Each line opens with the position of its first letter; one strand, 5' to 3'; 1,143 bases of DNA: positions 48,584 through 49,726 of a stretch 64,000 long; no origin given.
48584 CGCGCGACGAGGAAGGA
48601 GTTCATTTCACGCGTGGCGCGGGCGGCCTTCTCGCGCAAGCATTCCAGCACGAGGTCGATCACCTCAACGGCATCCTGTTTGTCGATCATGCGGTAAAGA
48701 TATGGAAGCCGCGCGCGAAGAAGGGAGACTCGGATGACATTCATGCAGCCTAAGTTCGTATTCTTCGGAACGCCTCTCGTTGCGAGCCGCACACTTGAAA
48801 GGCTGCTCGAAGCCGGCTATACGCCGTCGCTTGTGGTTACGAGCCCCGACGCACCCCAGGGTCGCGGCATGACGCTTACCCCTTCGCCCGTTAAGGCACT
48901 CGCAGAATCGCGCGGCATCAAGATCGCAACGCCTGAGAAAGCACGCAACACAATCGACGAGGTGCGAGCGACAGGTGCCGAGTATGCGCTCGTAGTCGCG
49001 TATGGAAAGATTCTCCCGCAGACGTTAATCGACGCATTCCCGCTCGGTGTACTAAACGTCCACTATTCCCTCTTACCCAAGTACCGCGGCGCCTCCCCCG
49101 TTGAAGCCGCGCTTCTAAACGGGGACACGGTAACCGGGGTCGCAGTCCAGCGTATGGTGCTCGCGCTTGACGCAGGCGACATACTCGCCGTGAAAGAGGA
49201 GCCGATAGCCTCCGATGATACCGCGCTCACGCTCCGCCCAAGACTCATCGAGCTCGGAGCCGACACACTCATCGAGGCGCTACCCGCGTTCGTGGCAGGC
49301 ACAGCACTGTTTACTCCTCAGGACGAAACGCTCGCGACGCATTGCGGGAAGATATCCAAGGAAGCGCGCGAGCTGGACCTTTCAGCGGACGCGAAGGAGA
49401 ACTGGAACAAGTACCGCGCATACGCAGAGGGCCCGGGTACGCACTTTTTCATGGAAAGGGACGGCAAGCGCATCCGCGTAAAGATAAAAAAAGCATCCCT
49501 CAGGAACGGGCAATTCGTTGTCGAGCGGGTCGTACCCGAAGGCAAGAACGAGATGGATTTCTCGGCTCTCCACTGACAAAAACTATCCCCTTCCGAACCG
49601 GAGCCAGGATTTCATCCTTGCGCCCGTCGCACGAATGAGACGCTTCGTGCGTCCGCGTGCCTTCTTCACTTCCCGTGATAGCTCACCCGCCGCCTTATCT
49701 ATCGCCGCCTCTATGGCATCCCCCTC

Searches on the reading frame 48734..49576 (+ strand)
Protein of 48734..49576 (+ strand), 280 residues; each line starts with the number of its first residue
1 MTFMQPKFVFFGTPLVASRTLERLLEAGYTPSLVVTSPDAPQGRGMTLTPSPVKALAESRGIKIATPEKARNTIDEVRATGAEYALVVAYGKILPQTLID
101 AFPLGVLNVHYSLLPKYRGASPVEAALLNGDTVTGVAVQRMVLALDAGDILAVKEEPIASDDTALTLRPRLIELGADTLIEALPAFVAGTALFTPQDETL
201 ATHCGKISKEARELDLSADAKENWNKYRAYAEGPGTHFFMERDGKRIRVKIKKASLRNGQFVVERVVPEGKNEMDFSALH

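Call 95: search_protein_families(library=pfam, proteins=[window:48734-49576:+], max_evalue=0.00001)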
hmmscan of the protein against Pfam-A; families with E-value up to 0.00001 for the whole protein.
window:48734-49576:+ (280 aa): 1 family
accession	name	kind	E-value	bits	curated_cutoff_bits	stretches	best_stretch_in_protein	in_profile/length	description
PF00551.24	Formyl_trans_N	-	5.8e-37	127.6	26.1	1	7-183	2-181/181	Formyl transferase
